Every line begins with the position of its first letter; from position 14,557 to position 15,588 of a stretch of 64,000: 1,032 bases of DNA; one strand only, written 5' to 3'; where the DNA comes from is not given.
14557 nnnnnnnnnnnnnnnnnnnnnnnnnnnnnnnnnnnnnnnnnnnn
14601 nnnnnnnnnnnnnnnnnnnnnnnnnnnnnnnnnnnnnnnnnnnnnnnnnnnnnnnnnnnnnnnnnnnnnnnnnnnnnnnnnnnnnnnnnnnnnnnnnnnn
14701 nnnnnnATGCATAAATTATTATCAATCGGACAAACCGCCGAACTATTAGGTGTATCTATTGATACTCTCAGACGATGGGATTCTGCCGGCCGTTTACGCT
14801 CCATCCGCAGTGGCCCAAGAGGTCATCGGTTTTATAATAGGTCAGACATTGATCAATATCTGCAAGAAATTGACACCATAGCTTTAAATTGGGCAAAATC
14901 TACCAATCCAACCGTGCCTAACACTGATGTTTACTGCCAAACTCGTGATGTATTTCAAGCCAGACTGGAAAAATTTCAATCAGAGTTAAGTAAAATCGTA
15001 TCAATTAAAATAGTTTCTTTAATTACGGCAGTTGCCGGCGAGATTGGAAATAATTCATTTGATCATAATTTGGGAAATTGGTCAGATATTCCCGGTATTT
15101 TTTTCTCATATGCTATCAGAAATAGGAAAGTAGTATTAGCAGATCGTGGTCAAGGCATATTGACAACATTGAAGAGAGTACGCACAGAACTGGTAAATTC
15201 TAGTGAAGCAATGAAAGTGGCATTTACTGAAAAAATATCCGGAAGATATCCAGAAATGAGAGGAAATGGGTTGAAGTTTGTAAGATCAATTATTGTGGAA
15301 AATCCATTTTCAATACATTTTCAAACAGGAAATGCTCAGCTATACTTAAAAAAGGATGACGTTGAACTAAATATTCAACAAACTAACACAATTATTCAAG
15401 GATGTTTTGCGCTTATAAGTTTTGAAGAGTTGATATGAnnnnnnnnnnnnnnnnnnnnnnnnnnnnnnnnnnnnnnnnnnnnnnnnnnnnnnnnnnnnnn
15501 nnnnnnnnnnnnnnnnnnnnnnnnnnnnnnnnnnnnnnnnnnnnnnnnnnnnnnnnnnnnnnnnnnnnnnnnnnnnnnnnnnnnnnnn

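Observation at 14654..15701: MerR-type HTH fused to an anti-sigma-like GHKL ATPase, overlapped with a STAS-like partner: a partner-switching pair wired directly to DNA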

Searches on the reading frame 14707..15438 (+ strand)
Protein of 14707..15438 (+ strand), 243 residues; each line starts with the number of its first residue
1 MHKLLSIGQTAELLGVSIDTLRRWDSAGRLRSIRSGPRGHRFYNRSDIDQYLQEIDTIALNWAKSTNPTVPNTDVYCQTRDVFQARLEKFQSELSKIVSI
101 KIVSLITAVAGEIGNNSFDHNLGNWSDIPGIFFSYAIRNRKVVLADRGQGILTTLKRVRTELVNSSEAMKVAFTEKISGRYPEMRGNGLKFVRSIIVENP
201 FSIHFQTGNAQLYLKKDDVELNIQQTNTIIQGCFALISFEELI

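Call 4: search_protein_families(library=pfam, proteins=[window:14707-15438:+], max_evalue=1)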
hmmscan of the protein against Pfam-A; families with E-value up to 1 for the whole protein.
window:14707-15438:+ (243 aa): 7 families
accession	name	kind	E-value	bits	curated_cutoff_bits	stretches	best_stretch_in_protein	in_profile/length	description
PF00376.29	MerR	-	2.6e-10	40.4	28.2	1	6-43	1-38/38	MerR family regulatory protein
PF12728.13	HTH_17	-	3.9e-10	40.3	27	1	4-54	1-49/51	Helix-turn-helix domain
PF13411.12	MerR_1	-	1.3e-08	35.2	21.6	1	6-49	2-44/69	MerR HTH family regulatory protein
PF13518.12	HTH_28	-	0.014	15.9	25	1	6-25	14-33/52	Helix-turn-helix domain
PF24997.1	PSF1_C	-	0.087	12.9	27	0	208-226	29-47/54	PSF1 C-terminal domain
PF02954.25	HTH_8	-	0.11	12.7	22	1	7-23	21-37/42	Bacterial regulatory protein, Fis family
PF13384.12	HTH_23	-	0.16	12.3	24.6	1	5-24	18-37/50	Homeodomain-like domain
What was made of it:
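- Closest known: Classical MerR-family regulators. Same: An N-terminal MerR-type HTH (Pfam PF00376 and PF13411 above threshold, call 4).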

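Call 5: search_protein_families(library=padloc, proteins=[window:14707-15438:+], max_evalue=1)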
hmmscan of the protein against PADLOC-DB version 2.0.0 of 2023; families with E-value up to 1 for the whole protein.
window:14707-15438:+ (243 aa): 2 families
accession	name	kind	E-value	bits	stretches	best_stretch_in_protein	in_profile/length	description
PDLC04133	mad1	-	7.4e-11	40.2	1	1-56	2-55/60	mads_1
PDLC03348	MTase_II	-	0.001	15.7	1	3-55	9-60/727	Type II methyltransferase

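Call 6: search_protein_families(library=ncbifam, proteins=[window:14707-15438:+], max_evalue=1)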
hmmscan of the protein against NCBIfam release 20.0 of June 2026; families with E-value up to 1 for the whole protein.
window:14707-15438:+ (243 aa): 13 families
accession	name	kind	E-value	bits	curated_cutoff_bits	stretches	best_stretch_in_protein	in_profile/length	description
TIGR01764.1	excise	domain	2.6e-08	34.1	28.8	1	4-53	1-48/49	excisionase family DNA-binding protein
NF033787.1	HTH_BldC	subfamily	7.5e-08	32.1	77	1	4-51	2-48/49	BldC family transcriptional regulator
NF033518.0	transpos_IS607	equivalog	5.5e-05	22.8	110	1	9-56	2-48/187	IS607 family transposase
NF047375.1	HeatShock_HspR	equivalog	0.00039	20.4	105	1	3-58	2-55/92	heat shock protein transcriptional repressor HspR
NF007069.0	PRK09514.1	equivalog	0.0078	16.2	143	1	5-50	2-47/141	Zn(2+)-responsive transcriptional regulator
TIGR02043.1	ZntR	equivalog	0.012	15.8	167.95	1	5-50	2-47/131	Zn(2+)-responsive transcriptional regulator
NF052513.1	TransRegCarH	equivalog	0.013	14.8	400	1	6-50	8-52/274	HTH-type transcriptional repressor CarH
NF011617.0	PRK15043.1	equivalog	0.022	14.1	417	1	4-57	3-55/243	HTH-type transcriptional regulator MlrA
TIGR03453.1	partition_RepA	equivalog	0.027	13.3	348.45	1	5-57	34-86/387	plasmid partitioning protein RepA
NF041849.1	trans_regNmlR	equivalog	0.04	14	175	1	7-50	3-46/117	stress response transcriptional regulator NmlR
NF040522.1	VC1465_fam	subfamily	0.045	13.8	70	1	7-27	12-32/111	VC1465 family Xer recombination activation factor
NF053740.1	TransRegTnrAGPos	equivalog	0.08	13.1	140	1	2-55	10-62/108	hypothetical protein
NF047377.1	heat_HspR_dupli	exception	0.1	12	300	1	7-59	8-58/214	heat shock protein transcriptional repressor HspR, fused homodimer type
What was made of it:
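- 14716..14868 (+): Gene 1 aa 4-54: MerR/excisionase-type winged HTH without a coiled coil, BldC-like. The recognition helix is S17-I-D19-T-L-R-R23-W. Pfam and TIGR01764 (calls 4, 6).
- On BldC family / excisionase-type HTH: TIGR01764 scores 34.1 bits against a cut-off of 28.8 (call 6). 32.1 bits against a cut-off of 77 (call 6).
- Closest known: BldC. Different: It scores below the NCBIfam BldC cut-off (32 against 77 bits, call 6).
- Tried and rejected: Only HTH matches were returned (calls 5, 6).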

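Call 7: find_homologous_proteins(query=window:14707-15438:+)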
Query window:14707-15438:+ (243 aa): 6206 proteins with E <= 0.001 among 6583 candidates; the best 120 are listed.
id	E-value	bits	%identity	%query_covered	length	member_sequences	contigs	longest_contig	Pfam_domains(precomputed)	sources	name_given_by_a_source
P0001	2.8e-156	536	100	100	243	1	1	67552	PF12728.14,PF00376.30,PF13411.13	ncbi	-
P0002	1.7e-136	471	87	100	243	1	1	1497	PF12728.14,PF00376.30,PF13411.13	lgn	-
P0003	5.0e-135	466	86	100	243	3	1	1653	PF12728.14,PF00376.30,PF13411.13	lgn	-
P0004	2.6e-134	464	85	100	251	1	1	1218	PF12728.14,PF00376.30,PF13411.13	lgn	-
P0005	4.2e-133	460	84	100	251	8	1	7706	PF12728.14,PF00376.30,PF13411.13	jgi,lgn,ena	-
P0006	2.1e-132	458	84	100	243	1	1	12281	PF12728.14,PF00376.30,PF13411.13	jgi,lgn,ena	-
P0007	7.8e-132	456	86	100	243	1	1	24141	PF12728.14,PF00376.30,PF13411.13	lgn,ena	-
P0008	1.2e-131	455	85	100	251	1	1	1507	PF12728.14,PF00376.30,PF13411.13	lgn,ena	-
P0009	2.5e-130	451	85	100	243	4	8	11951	PF12728.14,PF00376.30,PF13411.13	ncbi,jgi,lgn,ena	-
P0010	2.0e-129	448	82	99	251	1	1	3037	PF12728.14,PF00376.30,PF13411.13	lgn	-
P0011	3.9e-129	447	82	100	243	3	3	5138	PF12728.14,PF00376.30,PF13411.13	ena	-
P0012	4.5e-129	447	83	100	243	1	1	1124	PF12728.14,PF00376.30,PF13411.13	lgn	-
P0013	2.9e-128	444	79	100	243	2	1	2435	PF12728.14,PF00376.30,PF13411.13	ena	-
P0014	4.0e-127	440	80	100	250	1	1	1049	PF12728.14,PF00376.30,PF13411.13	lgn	-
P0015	1.3e-126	439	81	100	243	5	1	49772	PF12728.14,PF00376.30,PF13411.13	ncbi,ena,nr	ncbi:conserved hypothetical protein [Candidatus Roizmanbacteria bacterium]|nr:conserved hypothetical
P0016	2.0e-126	438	82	98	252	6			PF12728.14,PF00376.30,PF13411.13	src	-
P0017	4.5e-126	437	79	100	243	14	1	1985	PF12728.14,PF00376.30,PF13411.13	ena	-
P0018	6.2e-126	437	79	100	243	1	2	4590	PF12728.14,PF00376.30,PF13411.13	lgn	-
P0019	8.8e-126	436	79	100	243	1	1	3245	PF12728.14,PF00376.30,PF13411.13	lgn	-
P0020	1.8e-125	435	82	98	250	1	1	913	PF12728.14,PF00376.30,PF13411.13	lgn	-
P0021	5.0e-125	434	81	100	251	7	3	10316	PF12728.14,PF00376.30,PF13411.13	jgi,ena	-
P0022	1.7e-124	432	80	100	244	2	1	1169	PF12728.14,PF00376.30,PF13411.13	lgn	-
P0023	2.4e-124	431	79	100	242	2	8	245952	PF12728.14,PF00376.30,PF13411.13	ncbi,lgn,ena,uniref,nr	ncbi:hypothetical protein A3C23_02190 [Candidatus Roizmanbacteria bacterium RIFCSPHIGHO2_02_FULL_37_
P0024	3.0e-124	431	78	100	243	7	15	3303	PF12728.14,PF00376.30,PF13411.13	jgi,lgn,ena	-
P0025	2.9e-123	428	79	100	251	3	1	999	PF12728.14,PF00376.30,PF13411.13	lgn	-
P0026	3.0e-123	428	77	100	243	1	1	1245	PF12728.14,PF00376.30,PF13411.13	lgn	-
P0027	3.5e-123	428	78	99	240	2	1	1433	PF12728.14,PF00376.30,PF13411.13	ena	-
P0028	1.1e-122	426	79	99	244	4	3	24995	PF12728.14,PF00376.30,PF13411.13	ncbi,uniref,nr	ncbi:hypothetical protein A3A93_00400 [Candidatus Roizmanbacteria bacterium RIFCSPLOWO2_01_FULL_38_1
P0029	1.5e-122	426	79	99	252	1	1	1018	PF12728.14,PF00376.30,PF13411.13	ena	-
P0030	4.7e-122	424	79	99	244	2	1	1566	PF12728.14,PF00376.30,PF13411.13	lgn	-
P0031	2.4e-120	418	78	99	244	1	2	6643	PF12728.14,PF00376.30,PF13411.13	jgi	-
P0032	4.3e-120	417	76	100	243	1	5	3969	PF12728.14,PF00376.30,PF13411.13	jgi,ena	-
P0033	8.3e-120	417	77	100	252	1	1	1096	PF12728.14,PF00376.30,PF13411.13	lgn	-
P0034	1.5e-119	416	76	100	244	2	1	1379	PF12728.14,PF00376.30,PF13411.13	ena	-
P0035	1.5e-119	416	77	99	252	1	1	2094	PF12728.14,PF00376.30,PF13411.13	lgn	-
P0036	2.3e-119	415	76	99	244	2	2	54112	PF12728.14,PF00376.30,PF13411.13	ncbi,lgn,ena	-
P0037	2.7e-119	415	75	99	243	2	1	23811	PF12728.14,PF00376.30,PF13411.13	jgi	-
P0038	3.2e-119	415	78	99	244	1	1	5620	PF12728.14,PF00376.30,PF13411.13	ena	-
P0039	6.4e-119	414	77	99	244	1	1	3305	PF12728.14,PF00376.30,PF13411.13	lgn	-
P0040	1.1e-118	413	75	100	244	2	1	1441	PF12728.14,PF00376.30,PF13411.13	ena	-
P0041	1.4e-118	412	76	99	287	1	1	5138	PF12728.14,PF00376.30,PF13411.13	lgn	-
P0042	1.8e-118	412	77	99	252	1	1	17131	PF12728.14,PF00376.30,PF13411.13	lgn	-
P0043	3.0e-118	411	77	99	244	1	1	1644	PF12728.14,PF00376.30,PF13411.13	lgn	-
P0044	3.6e-118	411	78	98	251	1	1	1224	PF12728.14,PF00376.30,PF13411.13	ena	-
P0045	6.5e-118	410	77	100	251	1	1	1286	PF12728.14,PF00376.30,PF13411.13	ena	-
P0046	6.7e-118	410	78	98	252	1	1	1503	PF12728.14,PF00376.30,PF13411.13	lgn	-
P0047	9.9e-118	410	76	100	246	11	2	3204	PF12728.14,PF00376.30,PF13411.13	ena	-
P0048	2.8e-117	408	77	100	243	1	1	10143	PF12728.14,PF00376.30,PF13411.13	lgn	-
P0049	5.7e-117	407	76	99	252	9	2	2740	PF12728.14,PF00376.30,PF13411.13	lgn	-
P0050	6.2e-117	407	76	98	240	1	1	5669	PF12728.14,PF00376.30,PF13411.13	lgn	-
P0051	1.1e-116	406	76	100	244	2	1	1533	PF12728.14,PF00376.30,PF13411.13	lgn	-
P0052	2.1e-116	405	76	98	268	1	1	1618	PF12728.14,PF00376.30,PF13411.13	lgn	-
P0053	4.2e-116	404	75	99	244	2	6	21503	PF12728.14,PF00376.30,PF13411.13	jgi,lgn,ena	jgi:excisionase family DNA binding protein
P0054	4.4e-116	404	75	99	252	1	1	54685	PF12728.14,PF00376.30,PF13411.13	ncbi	-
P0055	8.1e-116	403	74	99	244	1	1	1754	PF12728.14,PF00376.30,PF13411.13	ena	-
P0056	8.4e-116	403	73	99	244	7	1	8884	PF12728.14,PF00376.30,PF13411.13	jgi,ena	-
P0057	9.7e-116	403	74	100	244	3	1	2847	PF12728.14,PF00376.30,PF13411.13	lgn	-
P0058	1.0e-115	403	75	99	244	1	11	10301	PF12728.14,PF00376.30,PF13411.13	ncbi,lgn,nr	ncbi:MAG: MerR family DNA-binding transcriptional regulator [Candidatus Levybacteria bacterium]|nr:M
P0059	1.1e-115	403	73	100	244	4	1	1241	PF12728.14,PF00376.30,PF13411.13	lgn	-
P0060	1.3e-115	403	74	99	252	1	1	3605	PF12728.14,PF00376.30,PF13411.13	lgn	-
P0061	1.4e-115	403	73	100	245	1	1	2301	PF12728.14,PF00376.30,PF13411.13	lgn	-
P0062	1.7e-115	402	76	99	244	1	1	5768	PF12728.14,PF00376.30,PF13411.13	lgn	-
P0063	2.2e-115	402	73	99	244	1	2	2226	PF12728.14,PF00376.30,PF13411.13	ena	-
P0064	2.5e-115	402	76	99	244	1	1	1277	PF12728.14,PF00376.30,PF13411.13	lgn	-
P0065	4.1e-115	401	77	98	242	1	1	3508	PF12728.14,PF00376.30,PF13411.13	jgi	jgi:excisionase family DNA binding protein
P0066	5.7e-115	401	76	99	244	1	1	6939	PF12728.14,PF00376.30,PF13411.13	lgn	-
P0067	1.0e-114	400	75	99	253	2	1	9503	PF12728.14,PF00376.30,PF13411.13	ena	-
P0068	1.5e-114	399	75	99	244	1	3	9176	PF12728.14,PF00376.30,PF13411.13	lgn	-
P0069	3.5e-114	398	73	100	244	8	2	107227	PF12728.14,PF00376.30,PF13411.13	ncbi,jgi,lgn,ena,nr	ncbi:helix-turn-helix domain-containing protein [Patescibacteria group bacterium]|nr:helix-turn-heli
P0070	7.3e-114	397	75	99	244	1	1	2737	PF12728.14,PF00376.30,PF13411.13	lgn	-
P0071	8.4e-114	397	75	99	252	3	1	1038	PF12728.14,PF00376.30,PF13411.13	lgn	-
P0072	5.8e-113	394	74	99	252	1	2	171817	PF12728.14,PF00376.30,PF13411.13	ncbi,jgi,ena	-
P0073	8.4e-113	394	73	99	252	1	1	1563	PF12728.14,PF00376.30,PF13411.13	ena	-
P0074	8.7e-113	394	71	100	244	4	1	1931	PF12728.14,PF00376.30,PF13411.13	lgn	-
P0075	9.7e-113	393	74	98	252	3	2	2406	PF12728.14,PF00376.30,PF13411.13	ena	-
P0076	1.1e-112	393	72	99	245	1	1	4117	PF12728.14,PF00376.30,PF13411.13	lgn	-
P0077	1.4e-112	393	73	100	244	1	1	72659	PF12728.14,PF00376.30,PF13411.13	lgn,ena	-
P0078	1.4e-112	393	70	100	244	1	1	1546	PF12728.14,PF00376.30,PF13411.13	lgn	-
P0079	1.6e-112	393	73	98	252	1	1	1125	PF12728.14,PF00376.30,PF13411.13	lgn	-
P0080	1.9e-112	392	72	100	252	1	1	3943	PF12728.14,PF00376.30,PF13411.13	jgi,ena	-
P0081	2.2e-112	392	71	100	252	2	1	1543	PF12728.14,PF00376.30,PF13411.13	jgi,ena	-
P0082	2.6e-112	392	72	100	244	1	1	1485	PF12728.14,PF00376.30,PF13411.13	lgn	-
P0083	4.4e-112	391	74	98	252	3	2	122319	PF12728.14,PF00376.30,PF13411.13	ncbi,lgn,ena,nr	ncbi:MAG: MerR family DNA-binding transcriptional regulator [Patescibacteria group bacterium]|nr:Mer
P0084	6.0e-112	391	71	100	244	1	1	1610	PF12728.14,PF00376.30,PF13411.13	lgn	-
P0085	6.8e-112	391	71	100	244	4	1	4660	PF12728.14,PF00376.30,PF13411.13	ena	-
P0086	6.9e-112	391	73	99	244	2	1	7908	PF12728.14,PF00376.30,PF13411.13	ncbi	-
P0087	8.4e-112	390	71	100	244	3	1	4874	PF12728.14,PF00376.30,PF13411.13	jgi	-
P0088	1.5e-111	390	73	99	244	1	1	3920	PF12728.14,PF00376.30,PF13411.13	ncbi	-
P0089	1.8e-111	389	72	98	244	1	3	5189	PF12728.14,PF00376.30,PF13411.13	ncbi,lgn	-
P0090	3.2e-111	388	73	99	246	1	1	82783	PF12728.14,PF00376.30,PF13411.13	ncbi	-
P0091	3.8e-111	388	73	98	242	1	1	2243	PF12728.14,PF00376.30,PF13411.13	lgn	-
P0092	4.4e-111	388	71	99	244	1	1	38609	PF12728.14,PF00376.30,PF13411.13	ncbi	-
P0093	7.1e-111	387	72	100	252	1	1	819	PF12728.14,PF00376.30,PF13411.13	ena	-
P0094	3.5e-110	385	73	98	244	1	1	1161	PF12728.14,PF00376.30,PF13411.13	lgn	-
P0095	5.6e-110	384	69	100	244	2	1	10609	PF12728.14,PF00376.30,PF13411.13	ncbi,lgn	ncbi:MAG: helix-turn-helix domain-containing protein [Candidatus Levyibacteriota bacterium]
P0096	6.6e-110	384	71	100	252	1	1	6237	PF12728.14,PF00376.30,PF13411.13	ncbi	-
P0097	1.3e-109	383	70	100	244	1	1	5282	PF12728.14,PF00376.30,PF13411.13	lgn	-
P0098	1.8e-109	383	71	98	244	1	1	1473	PF12728.14,PF00376.30,PF13411.13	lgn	-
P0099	2.4e-109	382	69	100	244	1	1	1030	PF12728.14,PF00376.30,PF13411.13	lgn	-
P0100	2.8e-109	382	70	100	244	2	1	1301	PF12728.14,PF00376.30,PF13411.13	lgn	-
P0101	3.4e-109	382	70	99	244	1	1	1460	PF12728.14,PF00376.30,PF13411.13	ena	-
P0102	3.8e-109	382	70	100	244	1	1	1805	PF12728.14,PF00376.30,PF13411.13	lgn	-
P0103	7.0e-109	381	71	100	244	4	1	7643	PF12728.14,PF00376.30,PF13411.13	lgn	-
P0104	8.8e-109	380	69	100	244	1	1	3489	PF12728.14,PF00376.30,PF13411.13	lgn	-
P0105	1.1e-108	380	70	100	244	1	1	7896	PF12728.14,PF00376.30,PF13411.13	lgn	-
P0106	1.5e-108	380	68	100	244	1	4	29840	PF12728.14,PF00376.30,PF13411.13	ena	-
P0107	1.7e-108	379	71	98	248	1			PF12728.14,PF00376.30,PF13411.13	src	-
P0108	2.1e-108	379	69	100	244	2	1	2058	PF12728.14,PF00376.30,PF13411.13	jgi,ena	-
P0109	2.9e-108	379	68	100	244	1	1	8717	PF12728.14,PF00376.30,PF13411.13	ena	-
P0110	4.5e-108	378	69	100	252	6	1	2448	PF12728.14,PF00376.30,PF13411.13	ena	-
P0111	4.8e-108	378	67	100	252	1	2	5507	PF12728.14,PF00376.30,PF13411.13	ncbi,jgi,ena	-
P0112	5.0e-108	378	70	100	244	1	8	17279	PF12728.14,PF00376.30,PF13411.13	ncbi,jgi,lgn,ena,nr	ncbi:helix-turn-helix domain-containing protein [Patescibacteria group bacterium]|nr:helix-turn-heli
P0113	5.2e-108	378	68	100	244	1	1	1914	PF12728.14,PF00376.30,PF13411.13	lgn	-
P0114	6.6e-108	378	69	99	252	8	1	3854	PF12728.14,PF00376.30,PF13411.13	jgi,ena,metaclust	metaclust:\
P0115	1.2e-107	377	67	100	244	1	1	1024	PF12728.14,PF00376.30,PF13411.13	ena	-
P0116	2.4e-107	376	69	99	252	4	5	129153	PF12728.14,PF00376.30,PF13411.13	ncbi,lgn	-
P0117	3.8e-107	375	72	97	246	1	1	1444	PF12728.14,PF00376.30,PF13411.13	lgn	-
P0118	4.3e-107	375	70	98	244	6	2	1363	PF12728.14,PF00376.30,PF13411.13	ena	-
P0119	6.0e-107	374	68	99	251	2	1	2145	PF12728.14,PF00376.30,PF13411.13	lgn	-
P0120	6.4e-107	374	69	99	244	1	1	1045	PF12728.14,PF00376.30,PF13411.13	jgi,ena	-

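Call 8: search_solved_structures(query=window:14707-15438:+, max_evalue=10, show_alignments=2)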
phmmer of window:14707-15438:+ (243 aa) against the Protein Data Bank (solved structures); distinct sequences matched with E-value up to 10: 18.
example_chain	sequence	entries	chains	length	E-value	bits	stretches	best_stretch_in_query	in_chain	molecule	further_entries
4j2n_A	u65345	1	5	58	3.5e-05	26.7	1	5-49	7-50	Gp37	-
2vz4_A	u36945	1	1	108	0.0012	21.7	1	6-53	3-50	HTH-TYPE TRANSCRIPTIONAL ACTIVATOR TIPA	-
7cla_A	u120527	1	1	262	0.0014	21.5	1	5-53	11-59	HTH-type transcriptional regulator SkgA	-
3qao_A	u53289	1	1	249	0.0032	20.3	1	5-53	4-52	MerR-like transcriptional regulator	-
5xql_A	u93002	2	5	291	0.016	18.1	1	4-51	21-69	Multidrug-efflux transporter 1 regulator | C-di-GMP-binding multidrug transporter transcriptional regulator BrlR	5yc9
5xbt_A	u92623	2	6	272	0.016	18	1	4-51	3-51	Probable transcriptional regulator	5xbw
6ama_A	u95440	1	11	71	0.019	17.8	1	4-52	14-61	Putative DNA-binding protein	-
6amk_A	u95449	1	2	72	0.024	17.5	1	4-50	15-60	Putative DNA-binding protein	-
1jbg_A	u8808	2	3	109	0.059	16.2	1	7-54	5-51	transcription activator of multidrug-efflux transporter genes mta | transcription activator MtaN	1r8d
4ua1_A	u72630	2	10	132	0.18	14.6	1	6-101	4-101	Regulatory protein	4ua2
3whp_A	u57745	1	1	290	0.21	14.4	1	6-50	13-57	Probable transcriptional regulator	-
5c8d_A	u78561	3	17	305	0.23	14.2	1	6-50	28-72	Light-dependent transcriptional regulator CarH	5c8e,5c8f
2jml_A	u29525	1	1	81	0.29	13.9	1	2-51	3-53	DNA BINDING DOMAIN/TRANSCRIPTIONAL REGULATOR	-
5e01_A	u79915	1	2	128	0.81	12.5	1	8-93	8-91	Uncharacterized HTH-type transcriptional regulator HI_0186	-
5d8c_A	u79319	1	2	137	0.93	12.3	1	8-93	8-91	MerR family regulator protein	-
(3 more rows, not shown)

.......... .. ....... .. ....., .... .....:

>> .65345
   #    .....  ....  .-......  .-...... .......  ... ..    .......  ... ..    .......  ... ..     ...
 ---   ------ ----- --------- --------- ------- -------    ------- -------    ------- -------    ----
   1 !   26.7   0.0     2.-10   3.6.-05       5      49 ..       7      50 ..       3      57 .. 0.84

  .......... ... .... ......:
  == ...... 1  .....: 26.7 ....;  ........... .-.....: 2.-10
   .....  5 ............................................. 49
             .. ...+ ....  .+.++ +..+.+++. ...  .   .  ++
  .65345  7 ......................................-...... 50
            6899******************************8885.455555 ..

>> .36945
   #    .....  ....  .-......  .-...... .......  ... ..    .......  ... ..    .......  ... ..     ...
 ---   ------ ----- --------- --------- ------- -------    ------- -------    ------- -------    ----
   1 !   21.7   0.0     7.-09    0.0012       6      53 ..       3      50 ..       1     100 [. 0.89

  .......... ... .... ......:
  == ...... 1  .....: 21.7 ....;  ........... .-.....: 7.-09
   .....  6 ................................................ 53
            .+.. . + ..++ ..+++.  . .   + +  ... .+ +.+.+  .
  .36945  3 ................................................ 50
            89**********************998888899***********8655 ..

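Call 16: search_solved_structures(query=A1, max_evalue=10, show_alignments=0)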
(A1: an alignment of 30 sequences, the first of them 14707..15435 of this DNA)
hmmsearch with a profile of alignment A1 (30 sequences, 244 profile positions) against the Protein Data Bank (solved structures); distinct sequences matched with E-value up to 10: 36.
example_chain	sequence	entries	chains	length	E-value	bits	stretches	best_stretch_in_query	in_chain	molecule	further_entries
5xql_A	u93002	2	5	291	4.1e-05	26.3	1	4-52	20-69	Multidrug-efflux transporter 1 regulator | C-di-GMP-binding multidrug transporter transcriptional regulator BrlR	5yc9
5xbt_A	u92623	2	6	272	6.3e-05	25.7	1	5-52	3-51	Probable transcriptional regulator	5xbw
6ama_A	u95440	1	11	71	0.00034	23.3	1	5-56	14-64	Putative DNA-binding protein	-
6amk_A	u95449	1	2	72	0.00042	23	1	5-55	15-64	Putative DNA-binding protein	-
7cla_A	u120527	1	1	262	0.00059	22.5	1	5-51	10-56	HTH-type transcriptional regulator SkgA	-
4j2n_A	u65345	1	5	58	0.00092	21.9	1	6-46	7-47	Gp37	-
3qao_A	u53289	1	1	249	0.0016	21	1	6-54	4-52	MerR-like transcriptional regulator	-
2vz4_A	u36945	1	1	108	0.0017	21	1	7-54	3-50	HTH-TYPE TRANSCRIPTIONAL ACTIVATOR TIPA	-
3iao_A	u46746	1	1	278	0.0059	19.2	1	1-71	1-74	Multidrug-efflux transporter 1 regulator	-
1exi_A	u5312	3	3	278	0.006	19.2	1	1-71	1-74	MULTIDRUG-EFFLUX TRANSPORTER REGULATOR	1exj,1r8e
1jbg_A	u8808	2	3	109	0.006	19.2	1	8-55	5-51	transcription activator of multidrug-efflux transporter genes mta | transcription activator MtaN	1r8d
3q5p_A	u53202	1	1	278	0.006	19.2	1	1-71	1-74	Multidrug-efflux transporter 1 regulator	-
7ckq_G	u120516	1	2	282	0.006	19.2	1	1-71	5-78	Multidrug-efflux transporter 1 regulator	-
3d70_A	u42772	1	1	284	0.0062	19.2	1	1-71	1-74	BMR promoter DNA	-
3d71_A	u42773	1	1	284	0.0062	19.1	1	1-71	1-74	Multidrug-efflux transporter 1 regulator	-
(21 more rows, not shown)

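Call 18: find_encoding_contigs(protein=P0023, flank=6000, max_places=4)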
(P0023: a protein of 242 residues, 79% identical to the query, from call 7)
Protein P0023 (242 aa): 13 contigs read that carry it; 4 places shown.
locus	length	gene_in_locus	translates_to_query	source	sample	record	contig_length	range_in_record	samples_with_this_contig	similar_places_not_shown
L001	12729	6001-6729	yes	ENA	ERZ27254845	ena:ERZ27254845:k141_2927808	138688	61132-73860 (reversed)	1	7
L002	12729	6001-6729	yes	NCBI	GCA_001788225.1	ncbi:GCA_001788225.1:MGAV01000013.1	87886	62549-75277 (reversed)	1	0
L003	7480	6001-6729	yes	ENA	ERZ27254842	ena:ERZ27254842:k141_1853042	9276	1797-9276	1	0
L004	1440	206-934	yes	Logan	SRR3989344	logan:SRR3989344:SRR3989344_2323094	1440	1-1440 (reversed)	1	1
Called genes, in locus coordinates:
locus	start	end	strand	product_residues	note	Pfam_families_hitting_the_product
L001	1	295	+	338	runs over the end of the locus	-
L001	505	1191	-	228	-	-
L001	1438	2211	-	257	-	-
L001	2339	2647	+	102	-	-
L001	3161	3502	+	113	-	PF05973:Gp49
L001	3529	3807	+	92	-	PF13560:HTH_31 (weak), PF01381:HTH_3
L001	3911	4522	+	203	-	PF03104:DNA_pol_B_exo1 (weak), PF13482:RNase_H_2, PF10108:DNA_pol_B_exo2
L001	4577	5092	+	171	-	-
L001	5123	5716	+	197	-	-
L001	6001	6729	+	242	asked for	PF00376:MerR, PF12728:HTH_17, PF13411:MerR_1 (weak)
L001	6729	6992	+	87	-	PF14213:DUF4325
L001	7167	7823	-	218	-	-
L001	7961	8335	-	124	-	PF07366:SnoaL, PF12680:SnoaL_2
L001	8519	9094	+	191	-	PF14066:DUF4256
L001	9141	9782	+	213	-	PF04294:VanW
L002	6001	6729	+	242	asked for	PF00376:MerR, PF12728:HTH_17, PF13411:MerR_1 (weak)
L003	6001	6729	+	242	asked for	PF00376:MerR, PF12728:HTH_17, PF13411:MerR_1 (weak)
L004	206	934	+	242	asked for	PF00376:MerR, PF12728:HTH_17, PF13411:MerR_1 (weak)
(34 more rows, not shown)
